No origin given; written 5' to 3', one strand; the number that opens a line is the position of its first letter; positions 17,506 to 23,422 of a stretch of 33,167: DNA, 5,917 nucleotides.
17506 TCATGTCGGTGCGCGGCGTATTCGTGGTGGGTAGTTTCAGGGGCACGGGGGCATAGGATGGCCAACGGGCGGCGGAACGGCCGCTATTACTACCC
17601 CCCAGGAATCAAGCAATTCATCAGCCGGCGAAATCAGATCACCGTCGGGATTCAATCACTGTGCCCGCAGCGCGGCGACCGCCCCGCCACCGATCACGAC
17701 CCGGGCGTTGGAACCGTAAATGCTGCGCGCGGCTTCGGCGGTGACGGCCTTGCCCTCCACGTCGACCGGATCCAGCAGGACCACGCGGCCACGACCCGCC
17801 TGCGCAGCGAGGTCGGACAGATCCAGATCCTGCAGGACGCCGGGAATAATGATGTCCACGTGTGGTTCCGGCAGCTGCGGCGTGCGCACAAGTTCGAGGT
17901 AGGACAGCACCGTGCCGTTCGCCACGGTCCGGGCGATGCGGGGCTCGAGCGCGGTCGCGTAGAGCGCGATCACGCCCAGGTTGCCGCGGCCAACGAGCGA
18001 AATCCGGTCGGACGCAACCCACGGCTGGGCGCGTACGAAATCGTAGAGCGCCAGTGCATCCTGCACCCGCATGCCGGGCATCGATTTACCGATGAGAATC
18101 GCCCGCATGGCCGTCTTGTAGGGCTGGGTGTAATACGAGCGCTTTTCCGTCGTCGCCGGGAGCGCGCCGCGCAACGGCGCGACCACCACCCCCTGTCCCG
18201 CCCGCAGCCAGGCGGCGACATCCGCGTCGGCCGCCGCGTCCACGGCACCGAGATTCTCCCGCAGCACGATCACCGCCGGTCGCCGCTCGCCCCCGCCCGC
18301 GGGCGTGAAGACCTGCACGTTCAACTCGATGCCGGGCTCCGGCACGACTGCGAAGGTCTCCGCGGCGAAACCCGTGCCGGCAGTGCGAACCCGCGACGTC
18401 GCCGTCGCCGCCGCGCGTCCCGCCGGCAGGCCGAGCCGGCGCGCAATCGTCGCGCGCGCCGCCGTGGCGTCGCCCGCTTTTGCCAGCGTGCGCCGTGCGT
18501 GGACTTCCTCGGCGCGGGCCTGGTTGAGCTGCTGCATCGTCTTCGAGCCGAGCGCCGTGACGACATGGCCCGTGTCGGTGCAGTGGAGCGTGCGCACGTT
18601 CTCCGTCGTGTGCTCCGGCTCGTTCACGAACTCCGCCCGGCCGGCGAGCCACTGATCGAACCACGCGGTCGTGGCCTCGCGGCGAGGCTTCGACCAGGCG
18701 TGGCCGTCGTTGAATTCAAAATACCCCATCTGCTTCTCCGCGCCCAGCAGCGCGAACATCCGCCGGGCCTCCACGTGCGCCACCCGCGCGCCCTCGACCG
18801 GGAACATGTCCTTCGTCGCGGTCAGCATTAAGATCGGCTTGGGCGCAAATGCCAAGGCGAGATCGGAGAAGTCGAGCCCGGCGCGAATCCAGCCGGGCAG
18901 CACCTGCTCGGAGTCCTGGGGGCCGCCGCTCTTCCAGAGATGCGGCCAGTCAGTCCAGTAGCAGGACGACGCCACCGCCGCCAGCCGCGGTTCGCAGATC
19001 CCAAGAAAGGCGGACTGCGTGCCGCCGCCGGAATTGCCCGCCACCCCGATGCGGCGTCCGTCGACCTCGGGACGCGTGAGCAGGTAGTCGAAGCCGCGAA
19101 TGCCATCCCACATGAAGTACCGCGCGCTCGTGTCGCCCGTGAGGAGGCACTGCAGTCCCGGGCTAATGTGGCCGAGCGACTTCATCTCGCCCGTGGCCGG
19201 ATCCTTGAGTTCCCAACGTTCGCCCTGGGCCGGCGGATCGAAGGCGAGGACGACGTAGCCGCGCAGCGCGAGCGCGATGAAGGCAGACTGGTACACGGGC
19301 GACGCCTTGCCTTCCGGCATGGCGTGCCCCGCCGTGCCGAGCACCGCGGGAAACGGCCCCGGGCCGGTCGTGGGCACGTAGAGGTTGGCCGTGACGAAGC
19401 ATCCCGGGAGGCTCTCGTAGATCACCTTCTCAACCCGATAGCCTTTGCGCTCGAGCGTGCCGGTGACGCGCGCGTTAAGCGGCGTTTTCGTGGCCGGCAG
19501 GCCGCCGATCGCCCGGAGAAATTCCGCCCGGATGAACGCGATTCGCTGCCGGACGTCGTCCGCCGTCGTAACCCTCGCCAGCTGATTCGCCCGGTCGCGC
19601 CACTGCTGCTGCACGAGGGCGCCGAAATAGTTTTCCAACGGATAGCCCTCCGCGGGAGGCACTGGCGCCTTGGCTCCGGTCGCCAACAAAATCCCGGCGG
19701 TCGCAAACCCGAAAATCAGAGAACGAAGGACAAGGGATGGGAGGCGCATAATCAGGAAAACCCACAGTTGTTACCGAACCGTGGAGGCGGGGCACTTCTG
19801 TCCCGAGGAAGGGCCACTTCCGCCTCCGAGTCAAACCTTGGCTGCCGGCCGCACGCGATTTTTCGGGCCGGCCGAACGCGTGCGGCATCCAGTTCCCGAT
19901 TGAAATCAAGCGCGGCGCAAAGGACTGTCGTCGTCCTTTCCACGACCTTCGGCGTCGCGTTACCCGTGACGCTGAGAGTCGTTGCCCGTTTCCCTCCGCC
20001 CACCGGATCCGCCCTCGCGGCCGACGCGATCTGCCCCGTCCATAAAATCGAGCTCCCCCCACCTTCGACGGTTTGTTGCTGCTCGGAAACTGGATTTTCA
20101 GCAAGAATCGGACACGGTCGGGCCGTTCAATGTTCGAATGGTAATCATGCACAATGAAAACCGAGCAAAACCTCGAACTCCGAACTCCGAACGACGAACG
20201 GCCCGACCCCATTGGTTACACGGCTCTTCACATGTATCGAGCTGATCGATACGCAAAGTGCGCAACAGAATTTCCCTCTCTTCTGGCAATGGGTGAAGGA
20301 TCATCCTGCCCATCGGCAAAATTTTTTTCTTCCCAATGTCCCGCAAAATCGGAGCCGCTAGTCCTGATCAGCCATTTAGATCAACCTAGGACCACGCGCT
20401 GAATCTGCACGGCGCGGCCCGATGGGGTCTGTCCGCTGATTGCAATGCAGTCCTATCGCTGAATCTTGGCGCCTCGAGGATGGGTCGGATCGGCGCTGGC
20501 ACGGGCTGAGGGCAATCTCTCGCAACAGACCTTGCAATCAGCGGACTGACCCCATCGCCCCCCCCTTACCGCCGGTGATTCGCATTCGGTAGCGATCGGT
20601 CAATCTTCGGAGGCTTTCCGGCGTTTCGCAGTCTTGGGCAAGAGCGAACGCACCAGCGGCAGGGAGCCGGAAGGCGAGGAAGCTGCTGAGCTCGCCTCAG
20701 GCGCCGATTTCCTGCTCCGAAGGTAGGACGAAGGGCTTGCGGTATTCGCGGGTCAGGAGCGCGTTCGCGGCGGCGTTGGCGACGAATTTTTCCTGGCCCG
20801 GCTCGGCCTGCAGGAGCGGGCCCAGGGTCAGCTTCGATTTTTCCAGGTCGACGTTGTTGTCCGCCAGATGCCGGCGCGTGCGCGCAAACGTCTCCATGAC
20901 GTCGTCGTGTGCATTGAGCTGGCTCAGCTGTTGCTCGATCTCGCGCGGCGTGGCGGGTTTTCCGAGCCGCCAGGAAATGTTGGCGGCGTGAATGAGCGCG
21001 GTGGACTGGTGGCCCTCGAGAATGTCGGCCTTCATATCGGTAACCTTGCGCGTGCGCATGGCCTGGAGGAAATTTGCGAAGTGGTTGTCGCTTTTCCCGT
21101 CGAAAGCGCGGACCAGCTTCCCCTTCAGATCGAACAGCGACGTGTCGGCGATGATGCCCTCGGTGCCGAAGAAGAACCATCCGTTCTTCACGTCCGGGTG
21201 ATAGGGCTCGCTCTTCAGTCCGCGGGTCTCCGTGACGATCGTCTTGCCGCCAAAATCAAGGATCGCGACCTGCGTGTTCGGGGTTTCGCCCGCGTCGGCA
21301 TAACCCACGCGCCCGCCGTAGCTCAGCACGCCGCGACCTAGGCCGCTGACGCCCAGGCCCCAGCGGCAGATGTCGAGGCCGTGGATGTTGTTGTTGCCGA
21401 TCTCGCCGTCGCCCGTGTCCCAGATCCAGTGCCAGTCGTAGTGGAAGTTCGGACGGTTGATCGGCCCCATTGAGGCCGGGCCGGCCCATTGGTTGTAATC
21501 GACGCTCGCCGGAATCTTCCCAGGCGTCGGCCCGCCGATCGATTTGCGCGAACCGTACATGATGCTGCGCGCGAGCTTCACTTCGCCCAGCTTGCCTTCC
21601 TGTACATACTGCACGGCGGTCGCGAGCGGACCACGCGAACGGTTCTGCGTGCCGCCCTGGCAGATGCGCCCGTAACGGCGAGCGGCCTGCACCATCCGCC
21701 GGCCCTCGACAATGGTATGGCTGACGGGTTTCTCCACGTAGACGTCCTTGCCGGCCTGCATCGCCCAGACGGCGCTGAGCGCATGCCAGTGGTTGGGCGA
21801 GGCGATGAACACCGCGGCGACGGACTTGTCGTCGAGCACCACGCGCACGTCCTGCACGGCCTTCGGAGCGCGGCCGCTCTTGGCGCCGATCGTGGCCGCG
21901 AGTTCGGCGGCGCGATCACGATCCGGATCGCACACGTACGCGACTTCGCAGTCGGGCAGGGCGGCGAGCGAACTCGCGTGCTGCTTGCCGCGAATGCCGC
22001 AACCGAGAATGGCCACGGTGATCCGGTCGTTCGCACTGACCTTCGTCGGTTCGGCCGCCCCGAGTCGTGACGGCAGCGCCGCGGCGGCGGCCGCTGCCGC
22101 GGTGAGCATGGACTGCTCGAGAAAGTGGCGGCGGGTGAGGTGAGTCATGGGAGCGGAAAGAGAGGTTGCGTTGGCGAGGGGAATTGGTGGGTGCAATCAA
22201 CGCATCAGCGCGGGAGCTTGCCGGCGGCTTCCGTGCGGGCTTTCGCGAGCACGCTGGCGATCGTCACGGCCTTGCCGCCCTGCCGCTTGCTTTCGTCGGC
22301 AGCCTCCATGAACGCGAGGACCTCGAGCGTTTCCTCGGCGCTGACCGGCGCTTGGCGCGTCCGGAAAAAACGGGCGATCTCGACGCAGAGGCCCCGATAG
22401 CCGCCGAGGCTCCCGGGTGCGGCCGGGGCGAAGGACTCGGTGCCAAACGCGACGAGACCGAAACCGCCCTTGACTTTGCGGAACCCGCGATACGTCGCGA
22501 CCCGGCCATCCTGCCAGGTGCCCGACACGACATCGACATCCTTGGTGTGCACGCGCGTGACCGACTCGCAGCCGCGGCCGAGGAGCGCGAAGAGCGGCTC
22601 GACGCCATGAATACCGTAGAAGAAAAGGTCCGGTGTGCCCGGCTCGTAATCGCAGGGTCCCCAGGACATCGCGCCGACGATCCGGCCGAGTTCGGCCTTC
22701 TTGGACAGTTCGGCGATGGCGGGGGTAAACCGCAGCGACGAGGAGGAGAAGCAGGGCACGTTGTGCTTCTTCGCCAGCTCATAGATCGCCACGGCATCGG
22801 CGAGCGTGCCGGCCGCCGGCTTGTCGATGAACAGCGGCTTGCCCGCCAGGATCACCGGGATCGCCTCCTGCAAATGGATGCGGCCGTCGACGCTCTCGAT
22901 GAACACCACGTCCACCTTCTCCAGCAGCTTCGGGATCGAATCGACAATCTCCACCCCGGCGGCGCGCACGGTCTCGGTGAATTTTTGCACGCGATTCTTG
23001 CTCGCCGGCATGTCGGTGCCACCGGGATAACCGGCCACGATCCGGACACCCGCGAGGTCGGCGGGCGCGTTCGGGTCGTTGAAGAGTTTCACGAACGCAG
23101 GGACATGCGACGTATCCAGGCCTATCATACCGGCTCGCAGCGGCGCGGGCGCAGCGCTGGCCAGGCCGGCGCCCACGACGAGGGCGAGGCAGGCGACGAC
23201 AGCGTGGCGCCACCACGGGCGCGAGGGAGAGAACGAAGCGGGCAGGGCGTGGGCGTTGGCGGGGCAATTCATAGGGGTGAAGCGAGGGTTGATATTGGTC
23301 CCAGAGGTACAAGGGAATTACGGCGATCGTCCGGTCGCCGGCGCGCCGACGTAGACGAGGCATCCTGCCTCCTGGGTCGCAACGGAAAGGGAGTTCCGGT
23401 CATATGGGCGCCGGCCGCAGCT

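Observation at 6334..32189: Orientation-locked 38-bp intergenic repeat (M2) in front of essentially every transcription unit of the receptor super-locus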

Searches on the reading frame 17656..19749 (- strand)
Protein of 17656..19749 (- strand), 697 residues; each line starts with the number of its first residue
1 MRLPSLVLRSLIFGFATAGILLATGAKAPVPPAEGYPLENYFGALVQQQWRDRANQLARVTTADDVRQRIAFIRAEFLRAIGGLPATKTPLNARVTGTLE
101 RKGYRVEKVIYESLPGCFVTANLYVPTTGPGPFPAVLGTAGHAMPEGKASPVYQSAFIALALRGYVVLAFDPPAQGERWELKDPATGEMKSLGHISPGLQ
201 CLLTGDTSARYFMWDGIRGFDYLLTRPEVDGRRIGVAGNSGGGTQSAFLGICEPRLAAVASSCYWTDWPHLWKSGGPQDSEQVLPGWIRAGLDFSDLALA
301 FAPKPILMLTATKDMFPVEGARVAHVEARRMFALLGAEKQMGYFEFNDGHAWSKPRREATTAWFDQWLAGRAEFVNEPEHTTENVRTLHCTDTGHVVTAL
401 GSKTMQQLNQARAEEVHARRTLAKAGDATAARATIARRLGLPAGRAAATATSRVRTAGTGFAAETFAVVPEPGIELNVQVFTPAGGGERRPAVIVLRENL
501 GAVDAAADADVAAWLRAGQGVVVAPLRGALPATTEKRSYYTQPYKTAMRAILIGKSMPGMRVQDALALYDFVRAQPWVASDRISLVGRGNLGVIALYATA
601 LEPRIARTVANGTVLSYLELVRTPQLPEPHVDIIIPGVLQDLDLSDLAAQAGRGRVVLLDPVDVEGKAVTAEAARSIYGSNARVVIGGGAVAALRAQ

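Call 13: search_protein_families(library=pfam, proteins=[window:17656-19749:-])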
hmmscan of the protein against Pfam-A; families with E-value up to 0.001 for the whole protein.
window:17656-19749:- (697 aa): 5 families
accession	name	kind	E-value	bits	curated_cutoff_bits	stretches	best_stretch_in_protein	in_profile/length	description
PF05448.18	AXE1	-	2.2e-12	46.8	21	1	104-272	54-217/321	Acetyl xylan esterase (AXE1)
PF02129.25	Peptidase_S15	-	0.00019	21.7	23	0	119-285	5-150/262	X-Pro dipeptidyl-peptidase (S15 family)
PF12715.13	Abhydrolase_7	-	0.00025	20.8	21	0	85-188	66-183/388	Abhydrolase family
PF22244.2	GCE_fung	-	0.0004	20.7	27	0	475-611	11-135/231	Glucuronyl esterase, fungi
PF08840.17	BAAT_C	-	0.00085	19.9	20.9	0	220-258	10-48/210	BAAT / Acyl-CoA thioester hydrolase C terminal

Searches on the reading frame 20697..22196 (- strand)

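Call 13: search_protein_families(library=pfam, proteins=[window:20697-22196:-])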
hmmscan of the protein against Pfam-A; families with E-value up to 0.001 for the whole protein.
window:20697-22196:- (499 aa): 3 families
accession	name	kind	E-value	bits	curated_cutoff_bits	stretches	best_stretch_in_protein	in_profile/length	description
PF01408.29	GFO_IDH_MocA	-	4.7e-21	76.1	24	1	59-180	1-117/120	Oxidoreductase family, NAD-binding Rossmann fold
PF19051.5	GFO_IDH_MocA_C2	-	1.1e-10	42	23.3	1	225-439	45-249/254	Oxidoreductase family, C-terminal alpha/beta domain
PF22725.1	GFO_IDH_MocA_C3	-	0.00015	22.2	27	0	241-349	30-123/124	GFO/IDH/MocA C-terminal domain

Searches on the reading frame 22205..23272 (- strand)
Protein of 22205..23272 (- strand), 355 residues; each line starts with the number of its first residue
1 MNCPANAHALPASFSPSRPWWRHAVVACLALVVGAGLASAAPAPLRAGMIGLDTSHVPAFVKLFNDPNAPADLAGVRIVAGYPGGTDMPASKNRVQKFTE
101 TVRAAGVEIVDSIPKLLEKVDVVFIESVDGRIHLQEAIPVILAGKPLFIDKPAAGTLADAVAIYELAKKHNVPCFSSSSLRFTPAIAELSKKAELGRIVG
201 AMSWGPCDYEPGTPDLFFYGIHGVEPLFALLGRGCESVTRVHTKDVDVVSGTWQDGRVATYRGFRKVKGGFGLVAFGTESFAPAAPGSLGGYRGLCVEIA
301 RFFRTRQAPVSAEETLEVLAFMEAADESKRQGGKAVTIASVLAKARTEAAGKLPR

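Call 13: search_protein_families(library=pfam, proteins=[window:22205-23272:-])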
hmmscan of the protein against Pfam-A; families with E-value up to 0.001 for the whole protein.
window:22205-23272:- (355 aa): 1 family
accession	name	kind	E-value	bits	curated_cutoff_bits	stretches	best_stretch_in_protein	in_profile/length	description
PF01408.29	GFO_IDH_MocA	-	3.2e-08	34.7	24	1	92-175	36-117/120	Oxidoreductase family, NAD-binding Rossmann fold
